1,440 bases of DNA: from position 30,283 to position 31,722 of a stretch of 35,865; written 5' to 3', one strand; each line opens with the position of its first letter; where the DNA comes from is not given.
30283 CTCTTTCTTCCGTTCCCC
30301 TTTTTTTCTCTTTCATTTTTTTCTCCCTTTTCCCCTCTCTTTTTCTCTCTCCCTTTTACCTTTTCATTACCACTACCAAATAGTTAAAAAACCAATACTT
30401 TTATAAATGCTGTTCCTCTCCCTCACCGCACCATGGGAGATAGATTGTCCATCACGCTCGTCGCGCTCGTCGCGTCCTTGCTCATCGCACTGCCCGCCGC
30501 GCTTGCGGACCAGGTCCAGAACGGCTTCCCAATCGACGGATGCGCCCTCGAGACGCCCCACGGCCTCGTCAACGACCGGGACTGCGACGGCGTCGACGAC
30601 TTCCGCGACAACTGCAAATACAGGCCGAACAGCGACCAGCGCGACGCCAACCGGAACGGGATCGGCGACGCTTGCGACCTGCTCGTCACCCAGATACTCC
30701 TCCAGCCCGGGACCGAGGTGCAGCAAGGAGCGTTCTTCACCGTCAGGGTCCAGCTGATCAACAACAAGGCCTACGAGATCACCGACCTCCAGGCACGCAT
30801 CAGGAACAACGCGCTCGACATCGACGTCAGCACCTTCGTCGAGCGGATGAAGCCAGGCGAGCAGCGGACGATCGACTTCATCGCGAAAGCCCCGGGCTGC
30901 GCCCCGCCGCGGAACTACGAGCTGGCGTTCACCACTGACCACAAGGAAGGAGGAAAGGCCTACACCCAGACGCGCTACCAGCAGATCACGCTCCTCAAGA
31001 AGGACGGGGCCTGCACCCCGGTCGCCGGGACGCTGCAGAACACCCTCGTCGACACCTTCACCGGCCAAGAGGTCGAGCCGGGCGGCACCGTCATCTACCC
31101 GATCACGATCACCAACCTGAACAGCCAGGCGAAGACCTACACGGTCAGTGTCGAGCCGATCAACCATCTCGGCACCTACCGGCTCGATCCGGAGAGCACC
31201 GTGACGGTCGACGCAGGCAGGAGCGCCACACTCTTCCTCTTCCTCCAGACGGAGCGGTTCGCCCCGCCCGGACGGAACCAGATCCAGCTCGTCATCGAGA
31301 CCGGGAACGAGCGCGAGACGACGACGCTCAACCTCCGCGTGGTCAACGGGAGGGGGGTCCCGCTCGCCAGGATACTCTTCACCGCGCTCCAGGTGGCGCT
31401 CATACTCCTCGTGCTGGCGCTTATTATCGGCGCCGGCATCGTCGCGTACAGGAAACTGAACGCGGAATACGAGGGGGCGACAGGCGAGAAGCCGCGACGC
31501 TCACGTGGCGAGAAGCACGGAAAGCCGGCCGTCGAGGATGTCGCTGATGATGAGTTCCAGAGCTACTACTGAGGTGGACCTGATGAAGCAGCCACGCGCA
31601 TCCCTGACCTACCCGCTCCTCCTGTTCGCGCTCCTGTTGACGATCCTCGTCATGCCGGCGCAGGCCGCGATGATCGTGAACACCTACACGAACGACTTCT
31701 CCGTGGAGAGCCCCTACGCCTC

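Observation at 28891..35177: Same-strand surface-protein module directly downstream of the aglB glycosylation island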

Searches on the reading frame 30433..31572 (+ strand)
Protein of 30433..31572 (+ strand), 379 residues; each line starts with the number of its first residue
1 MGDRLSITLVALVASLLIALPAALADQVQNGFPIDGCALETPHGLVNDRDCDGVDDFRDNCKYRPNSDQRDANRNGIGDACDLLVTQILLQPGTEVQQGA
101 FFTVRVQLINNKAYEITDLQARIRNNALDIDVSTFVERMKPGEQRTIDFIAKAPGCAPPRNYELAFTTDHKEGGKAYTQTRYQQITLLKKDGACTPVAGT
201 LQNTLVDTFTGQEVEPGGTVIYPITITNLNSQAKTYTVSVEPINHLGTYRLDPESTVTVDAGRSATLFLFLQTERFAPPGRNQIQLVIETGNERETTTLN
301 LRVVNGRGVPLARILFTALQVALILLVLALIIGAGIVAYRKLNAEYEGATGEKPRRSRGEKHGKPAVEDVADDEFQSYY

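Call 6: search_protein_families(library=pfam, proteins=[window:30433-31572:+], max_evalue=0.1)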
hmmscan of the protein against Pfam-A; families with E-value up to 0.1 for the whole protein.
window:30433-31572:+ (379 aa): 3 families
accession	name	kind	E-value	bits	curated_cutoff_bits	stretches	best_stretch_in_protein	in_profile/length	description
PF11614.14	FixG_C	-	3.5e-07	30.8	25.6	1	222-297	35-110/119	IG-like fold at C-terminal of FixG, putative oxidoreductase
PF02412.23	TSP_3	-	3.1e-05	24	25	2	47-69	14-36/36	Thrombospondin type 3 repeat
PF07705.17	CARDB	-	0.072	13.8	22.7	0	82-171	3-86/101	CARDB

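Call 7: search_protein_families(library=ncbifam, proteins=[window:30433-31572:+], max_evalue=0.1)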
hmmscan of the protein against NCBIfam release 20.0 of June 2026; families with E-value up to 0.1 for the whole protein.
window:30433-31572:+ (379 aa): 5 families
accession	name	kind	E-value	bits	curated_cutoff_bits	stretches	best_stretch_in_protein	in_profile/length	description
NF033506.0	PACE-CTERM-PROT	exception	1.1e-15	57.3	110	1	120-339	401-622/627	putative S-layer protein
NF047638.1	throspo3_MtsC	equivalog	4.4e-07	29.1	350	1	47-83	194-230/428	cell-cell cohesion MYXO-CTERM protein MtsC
NF045500.1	Omp28_seleno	equivalog_domain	2.1e-06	27.3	200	1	45-83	271-309/377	Omp28-related selenoprotein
NF038356.1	actino_DLW39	hypoth_equivalog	0.012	15.4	24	1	325-344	3-22/38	DLW-39 family protein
TIGR04408.1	LptG_lptG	equivalog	0.049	12.3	240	1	301-346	84-129/351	LPS export ABC transporter permease LptG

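Call 16: find_homologous_proteins(query=window:30433-31572:+, max_evalue=0.001)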
Query window:30433-31572:+ (379 aa): 21 proteins with E <= 0.001 among 8000 candidates.
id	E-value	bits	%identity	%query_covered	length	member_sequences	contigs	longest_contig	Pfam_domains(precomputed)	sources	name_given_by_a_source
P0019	1.5e-250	848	100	100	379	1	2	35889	PF11614.15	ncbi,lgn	-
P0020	7.6e-156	537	63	100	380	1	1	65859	PF11614.15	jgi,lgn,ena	-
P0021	2.6e-145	502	59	100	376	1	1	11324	PF11614.15,PF10633.16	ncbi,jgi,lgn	-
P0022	5.7e-141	488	57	98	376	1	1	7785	PF11614.15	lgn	-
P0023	1.1e-140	487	57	99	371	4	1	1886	PF11614.15,PF02412.24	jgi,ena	-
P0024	1.1e-139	484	58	98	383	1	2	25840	PF11614.15,PF02412.24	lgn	-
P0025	2.6e-139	483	57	95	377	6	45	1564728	PF11614.15,PF02412.24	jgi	jgi:hypothetical protein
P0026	4.3e-139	482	58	98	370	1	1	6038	PF11614.15,PF02412.24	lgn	-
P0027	1.2e-136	474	57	95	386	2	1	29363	PF11614.15,PF02412.24,PF10633.16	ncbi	-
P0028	3.1e-136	472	57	99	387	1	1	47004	-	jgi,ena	-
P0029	2.2e-134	466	56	98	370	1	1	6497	PF11614.15,PF02412.24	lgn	-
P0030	4.6e-133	462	56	98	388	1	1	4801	PF11614.15,PF02412.24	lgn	-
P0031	9.8e-133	461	58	93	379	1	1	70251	PF11614.15,PF02412.24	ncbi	-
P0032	1.4e-131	457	53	99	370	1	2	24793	PF11614.15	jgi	jgi:hypothetical protein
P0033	3.6e-129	449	54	98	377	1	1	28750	PF11614.15,PF02412.24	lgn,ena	-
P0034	1.8e-128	447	53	98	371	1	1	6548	PF11614.15,PF02412.24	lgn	-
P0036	6.7e-120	419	57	91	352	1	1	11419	PF11614.15,PF02412.24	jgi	-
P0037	3.9e-112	393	47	100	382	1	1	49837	PF11614.15,PF02412.24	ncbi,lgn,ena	-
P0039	3.8e-8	51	58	11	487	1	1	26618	PF02412.24,PF13768.13,PF00092.35,PF13519.13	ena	-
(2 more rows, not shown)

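Call 27: find_related_loci(query=A2, collection=genome_contigs, flank=10000)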
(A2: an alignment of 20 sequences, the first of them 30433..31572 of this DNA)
Query A2 (379 aa) in genome_contigs; peptide patterns used: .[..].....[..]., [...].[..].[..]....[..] (x = any residue, [..] = any of these).
378 stretches matched a pattern; 15 encode a relative of the query (tblastn E <= 1e-3); 15 distinct loci.
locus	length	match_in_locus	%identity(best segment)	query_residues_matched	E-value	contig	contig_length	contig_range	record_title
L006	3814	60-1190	59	5-379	1e-154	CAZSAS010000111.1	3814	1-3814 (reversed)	MAG TPA_asm: uncultured Methanosarcinales archaeon isolate binchicken_co129_814 genome assembly, contig: NODE_91779_leng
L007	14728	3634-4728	57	21-379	1e-140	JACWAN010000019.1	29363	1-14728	MAG: Candidatus Woesearchaeota archaeon isolate A_NAN_12 k141_74657, whole genome shotgun sequence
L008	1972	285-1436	55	1-379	5e-143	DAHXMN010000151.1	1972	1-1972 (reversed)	MAG TPA_asm: Candidatus Woesearchaeota archaeon isolate clean1619 NODE_151_length_1972_cov_2.679156, whole genome shotgu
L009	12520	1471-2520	57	18-379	6e-128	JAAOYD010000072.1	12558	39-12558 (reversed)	Candidatus Woesearchaeota archaeon isolate DPANNHV_H2.bin.48 k83_1644371, whole genome shotgun sequence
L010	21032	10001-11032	53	15-379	1e-123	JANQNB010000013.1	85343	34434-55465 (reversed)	MAG: Candidatus Nanoarchaeia archaeon isolate PL23a_bin.69 k99_4545887, whole genome shotgun sequence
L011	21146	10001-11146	47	1-379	2e-114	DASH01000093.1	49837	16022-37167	MAG TPA_asm: Candidatus Woesearchaeota archaeon UBA153 UBA153_contig_35474, whole genome shotgun sequence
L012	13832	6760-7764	29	4-354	5e-48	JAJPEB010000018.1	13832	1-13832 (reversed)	MAG: Candidatus Woesearchaeota archaeon isolate t2.113 NODE_4237_length_13832_cov_4.310227, whole genome shotgun sequenc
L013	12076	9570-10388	29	8-137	2e-7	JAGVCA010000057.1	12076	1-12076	MAG: Anaerolineales bacterium isolate DeMMO6_45 c_000000022717, whole genome shotgun sequence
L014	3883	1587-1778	57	39-82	5e-7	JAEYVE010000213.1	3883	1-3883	MAG: Proteobacteria bacterium isolate OH_CBlB_193 k127_3319829, whole genome shotgun sequence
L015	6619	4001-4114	55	48-85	6e-7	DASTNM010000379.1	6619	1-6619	MAG TPA_asm: Candidatus Polarisedimenticolia bacterium isolate SMAG_U2143 k141_48342, whole genome shotgun sequence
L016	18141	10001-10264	38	2-82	1e-6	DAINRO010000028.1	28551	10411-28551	MAG TPA_asm: Chloroflexota bacterium isolate CTOTU25977 NODE_355_length_28551_cov_8.503053, whole genome shotgun sequenc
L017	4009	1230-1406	40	25-82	2e-6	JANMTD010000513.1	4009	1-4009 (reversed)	MAG: Deltaproteobacteria bacterium isolate SOY_29_metabat_276 SOY_29_k141_2593604, whole genome shotgun sequence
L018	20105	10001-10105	57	48-82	2e-5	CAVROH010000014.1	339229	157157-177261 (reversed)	MAG: uncultured Chloroflexia bacterium isolate MFD03804.bin.2.148 genome assembly, contig: contig_64089, whole genome sh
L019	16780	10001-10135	44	38-82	2e-5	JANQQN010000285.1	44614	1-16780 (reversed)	MAG: Myxococcota bacterium isolate IP29b_bin.29 k99_1364318, whole genome shotgun sequence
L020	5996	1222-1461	35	4-82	6e-5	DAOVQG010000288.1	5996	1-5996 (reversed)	MAG TPA_asm: Phycisphaerales bacterium isolate CSMAG_1569 CSMAG_1569_k141_729513_length_5996_cov_40.0495, whole genome s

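Call 32: search_protein_families(library=pfam, proteins=[L012:3151-6078:+, L012:6757-7953:+, L012:7958-10933:+, L012:587-1939:-, L012:12138-13829:-, L011:1186-2292:+, L011:2294-3139:+, L011:3285-4514:+, L011:7906-8712:+, L012:10825-11295:+], max_evalue=0.01)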
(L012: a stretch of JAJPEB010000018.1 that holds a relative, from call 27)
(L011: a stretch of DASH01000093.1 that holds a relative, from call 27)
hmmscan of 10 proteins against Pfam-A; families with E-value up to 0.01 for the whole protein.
L012:3151-6078:+ (975 aa): 4 families
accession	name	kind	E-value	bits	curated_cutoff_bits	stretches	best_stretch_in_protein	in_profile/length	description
PF00133.28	tRNA-synt_1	-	1.8e-39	136.1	22.7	2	47-544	2-245/414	tRNA synthetases class I (I, L, M and V)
PF08264.19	Anticodon_1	-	4.8e-21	75.6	25.1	1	732-860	1-140/148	Anticodon-binding domain of tRNA ligase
PF09334.17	tRNA-synt_1g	-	8.3e-21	74.6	20.1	2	68-124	2-58/391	tRNA synthetases class I (M)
PF01406.26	tRNA-synt_1e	-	3e-08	33.8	27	1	613-688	207-281/301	tRNA synthetases class I (C) catalytic domain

L012:6757-7953:+ (398 aa): 2 families
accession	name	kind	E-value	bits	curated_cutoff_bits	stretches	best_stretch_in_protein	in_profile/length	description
PF02412.23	TSP_3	-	7.8e-06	25.9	25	1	40-62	14-36/36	Thrombospondin type 3 repeat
PF10633.15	NPCBM_assoc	-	0.0024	18.5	24.4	0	126-159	40-73/78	NPCBM-associated, NEW3 domain of alpha-galactosidase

L012:7958-10933:+ (991 aa): 6 families
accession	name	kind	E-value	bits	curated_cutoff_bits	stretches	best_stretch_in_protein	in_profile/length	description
PF11614.14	FixG_C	-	6.5e-14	52.6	25.6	1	376-437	34-98/119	IG-like fold at C-terminal of FixG, putative oxidoreductase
PF17963.7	Big_9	-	3.3e-08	34.7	23.6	1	666-731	15-82/89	Bacterial Ig domain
PF22544.2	HYDIN_VesB_CFA65-like_Ig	-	3.1e-05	24.6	25.5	0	376-424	22-74/100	HYDIN/CFA65/VesB-like, Ig-like domain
PF17892.7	Cadherin_5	-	6.4e-05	23.2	26.5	1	669-732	21-90/98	Cadherin-like domain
PF02805.21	Ada_Zn_binding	-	0.0017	18.7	23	1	942-990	17-64/65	Metal binding domain of Ada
PF23619.1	Ig_VWA7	-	0.009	16.7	27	0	157-238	16-98/104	VWA7 Ig-like domain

L012:587-1939:- (450 aa): 0 families

L012:12138-13829:- (563 aa): 1 family
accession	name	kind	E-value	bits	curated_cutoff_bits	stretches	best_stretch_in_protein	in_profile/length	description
PF10107.15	Endonuc_Holl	-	6e-32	111.1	23.8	1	450-547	60-158/159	Endonuclease related to archaeal Holliday junction resolvase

L011:1186-2292:+ (368 aa): 5 families
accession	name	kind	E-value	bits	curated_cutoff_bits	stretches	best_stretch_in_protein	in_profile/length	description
PF00485.24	PRK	-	7e-09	36.2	22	1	178-344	9-187/196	Phosphoribulokinase / Uridine kinase family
PF13671.12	AAA_33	-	0.0002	22.1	27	0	170-191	1-22/143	AAA domain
PF00448.28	SRP54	-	0.0015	18.6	22.7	1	169-194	2-27/196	SRP54-type protein, GTPase domain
PF13238.12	AAA_18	-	0.0034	18.3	29.4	0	174-312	4-118/128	AAA domain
PF02223.23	Thymidylate_kin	-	0.0049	17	27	0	175-194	3-22/185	Thymidylate kinase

L011:2294-3139:+ (281 aa): 1 family
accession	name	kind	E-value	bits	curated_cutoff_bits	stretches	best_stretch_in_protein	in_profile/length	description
PF00459.30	Inositol_P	-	1.8e-43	149.4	27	1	30-255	28-269/271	Inositol monophosphatase family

L011:3285-4514:+ (409 aa): 0 families

L011:7906-8712:+ (268 aa): 0 families

L012:10825-11295:+ (156 aa): 0 families

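Call 46: predict_structure(alignment_id=A2)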
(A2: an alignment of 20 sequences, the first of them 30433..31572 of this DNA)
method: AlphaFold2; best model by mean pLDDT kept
length: 379 residues; sequences in the alignment: 20
mean_pLDDT: 71.0   pTM: 0.41
mean pLDDT of the five models: 71.0, 70.9, 69.5, 68.2, 63.8
residues with pLDDT >= 90: 59; 70-90: 175; 50-70: 68; < 50: 77
segments of 3 or more residues with pLDDT < 50: 20-35, 58-83, 347-379
pLDDT, mean of each block of 10 residues (from residue 1): 65 68 42 50 63 52 36 34 52 69 80 77 85 85 81 83 82 72 83 61 77 88 88 89 91 90 88 89 91 85 73 77 92 85 53 38 40 39
secondary structure, 60 per line:
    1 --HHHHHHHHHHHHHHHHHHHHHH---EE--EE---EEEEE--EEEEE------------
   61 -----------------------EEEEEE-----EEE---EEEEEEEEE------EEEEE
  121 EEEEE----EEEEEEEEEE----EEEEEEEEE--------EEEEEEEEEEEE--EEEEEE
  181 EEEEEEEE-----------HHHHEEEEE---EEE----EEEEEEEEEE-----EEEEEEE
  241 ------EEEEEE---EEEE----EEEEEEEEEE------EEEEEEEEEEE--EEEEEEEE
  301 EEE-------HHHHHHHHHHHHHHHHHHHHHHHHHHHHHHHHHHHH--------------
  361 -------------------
elements in order: H3-24 E37-41 E44-48 E84-89 E95-97 E101-109 E116-125 E130-139 E144-152 E161-172 E175-188 H200-203 E204-208 E212-214 E219-228 E234-240 E247-252 E256-259 E264-273 E280-290 E293-303 H311-346

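Call 49: fold_search(model_id=the predicted structure, library=pdb)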
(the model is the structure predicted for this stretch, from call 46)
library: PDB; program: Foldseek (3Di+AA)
matches with E <= 10: 1963; with E <= 0.001: 507
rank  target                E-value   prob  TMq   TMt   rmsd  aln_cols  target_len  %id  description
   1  7som_D                4.4e-10  1.00  0.22  0.06  13.6       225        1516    9  Ciliary C2 central pair apparatus isolated from Chlamydomonas reinhardtii (released 2022-04-13)
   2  7sqc_2A               5.1e-10  1.00  0.23  0.12  15.6       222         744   13  Ciliary C1 central pair apparatus isolated from Chlamydomonas reinhardtii (released 2022-04-13)
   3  4kkp_B                6.4e-10  1.00  0.23  0.36  16.1       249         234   12  Crystal structure of Vibrio cholerae RbmA (crystal form 2) (released 2013-05-22)
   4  9ijj_C                6.7e-10  1.00  0.25  0.11  17.2       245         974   10  In situ structure of the central apparatus in mouse sperm axoneme. (released 2025-06-04)
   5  7sqc_2B               7.1e-10  1.00  0.22  0.12  15.2       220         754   12  Ciliary C1 central pair apparatus isolated from Chlamydomonas reinhardtii (released 2022-04-13)
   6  4kkq_A                9.3e-10  1.00  0.23  0.38  16.1       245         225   12  Crystal structure of Vibrio cholerae RbmA (crystal form 1) (released 2013-05-22)
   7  8cs9_X                1.2e-09  1.00  0.23  0.14  13.3       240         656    9  Composite reconstruction of Class 1 of the erythrocyte ankyrin-1 complex (released 2022-07-20)
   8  9ijj_h                1.8e-09  1.00  0.22  0.06  14.5       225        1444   12  In situ structure of the central apparatus in mouse sperm axoneme. (released 2025-06-04)
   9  4kkq_B                2.6e-09  1.00  0.23  0.37  16.0       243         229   12  Crystal structure of Vibrio cholerae RbmA (crystal form 1) (released 2013-05-22)
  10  8csw                  4.4e-09  1.00  0.22  0.13  13.3       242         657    8  Local refinement of protein 4.2 in Class 2 of erythrocyte ankyrin-1 complex (released 2022-07-20)
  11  9ijj_O                4.6e-09  1.00  0.22  0.07  16.2       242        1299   12  In situ structure of the central apparatus in mouse sperm axoneme. (released 2025-06-04)
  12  8tr9                  4.6e-09  1.00  0.21  0.13  13.7       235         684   13  Cryo-EM structure of transglutaminase 2 bound to GDP (released 2024-07-31)
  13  9ijj_L                4.9e-09  1.00  0.23  0.35  16.6       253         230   12  In situ structure of the central apparatus in mouse sperm axoneme. (released 2025-06-04)
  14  4kkp_A                5.4e-09  1.00  0.23  0.36  16.2       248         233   12  Crystal structure of Vibrio cholerae RbmA (crystal form 2) (released 2013-05-22)
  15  6a8p_B                5.4e-09  1.00  0.21  0.13  13.5       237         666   12  Transglutaminase 2 mutant G224V in complex with GTP (released 2018-09-26)
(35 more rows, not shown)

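Call 55: search_protein_families(library=pfam, proteins=[L011:7906-8712:+], max_evalue=1)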
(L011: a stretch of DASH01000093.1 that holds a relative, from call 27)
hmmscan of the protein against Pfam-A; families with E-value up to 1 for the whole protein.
L011:7906-8712:+ (268 aa): 0 families

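Call 71: find_homologous_proteins(query=A3, max_evalue=0.00001)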
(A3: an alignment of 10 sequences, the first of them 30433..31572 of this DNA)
Query A3 (10 sequences) (379 aa, profile of the alignment): 29 proteins with E <= 0.00001 among 8000 candidates.
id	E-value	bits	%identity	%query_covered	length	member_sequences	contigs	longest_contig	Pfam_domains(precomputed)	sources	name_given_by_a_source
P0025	2.9e-160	551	57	95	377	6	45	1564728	PF11614.15,PF02412.24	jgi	jgi:hypothetical protein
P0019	1.7e-153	529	100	100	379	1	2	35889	PF11614.15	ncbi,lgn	-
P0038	1.6e-148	513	49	99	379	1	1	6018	PF11614.15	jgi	jgi:hypothetical protein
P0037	7.2e-148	511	47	100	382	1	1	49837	PF11614.15,PF02412.24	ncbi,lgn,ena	-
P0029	1.7e-145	503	56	98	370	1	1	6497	PF11614.15,PF02412.24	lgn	-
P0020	8.6e-145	500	63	100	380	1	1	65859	PF11614.15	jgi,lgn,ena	-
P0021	5.5e-141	488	59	100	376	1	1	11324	PF11614.15,PF10633.16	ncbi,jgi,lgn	-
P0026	5.1e-139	481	58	98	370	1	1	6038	PF11614.15,PF02412.24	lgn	-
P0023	1.4e-138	480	57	99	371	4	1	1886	PF11614.15,PF02412.24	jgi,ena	-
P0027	3.0e-137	476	57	95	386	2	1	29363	PF11614.15,PF02412.24,PF10633.16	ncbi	-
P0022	5.7e-136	471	57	98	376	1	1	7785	PF11614.15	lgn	-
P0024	6.2e-136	471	58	98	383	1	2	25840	PF11614.15,PF02412.24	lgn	-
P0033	1.3e-134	467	54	98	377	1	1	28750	PF11614.15,PF02412.24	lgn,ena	-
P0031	4.8e-133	462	58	93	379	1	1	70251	PF11614.15,PF02412.24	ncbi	-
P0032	1.1e-131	457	53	99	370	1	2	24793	PF11614.15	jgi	jgi:hypothetical protein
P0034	1.1e-129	451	53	98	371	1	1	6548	PF11614.15,PF02412.24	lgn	-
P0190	7.3e-126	438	54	92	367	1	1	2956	PF11614.15,PF02412.24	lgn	-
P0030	1.5e-125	437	56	98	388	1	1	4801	PF11614.15,PF02412.24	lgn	-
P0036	2.4e-118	413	57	91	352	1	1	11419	PF11614.15,PF02412.24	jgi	-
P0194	6.7e-17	80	42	16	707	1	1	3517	PF02412.24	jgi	-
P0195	4.3e-10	57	47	10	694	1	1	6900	PF02412.24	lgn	-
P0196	4.7e-10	57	45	14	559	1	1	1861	PF02412.24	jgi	jgi:hypothetical protein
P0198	4.2e-6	44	56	9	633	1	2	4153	PF02412.24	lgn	-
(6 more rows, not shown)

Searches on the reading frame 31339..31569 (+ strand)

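Call 93: search_protein_families(library=ncbifam, proteins=[window:31339-31569:+], max_evalue=10)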
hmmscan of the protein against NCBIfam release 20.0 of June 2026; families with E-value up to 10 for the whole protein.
seq(77 aa): 4 families
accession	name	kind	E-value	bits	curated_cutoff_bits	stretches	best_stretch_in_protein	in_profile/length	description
NF038356.1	actino_DLW39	hypoth_equivalog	0.00072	19.4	24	1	23-42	3-22/38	DLW-39 family protein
TIGR04408.1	LptG_lptG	equivalog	0.01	14.5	240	1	2-44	87-129/351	LPS export ABC transporter permease LptG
NF010234.0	PRK13682.2-5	equivalog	0.023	15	70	1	9-35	30-57/57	hypothetical protein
NF040576.1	T2SS_GspM_XpsM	equivalog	0.03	14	60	1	11-53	1-43/180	type II secretion system protein GspM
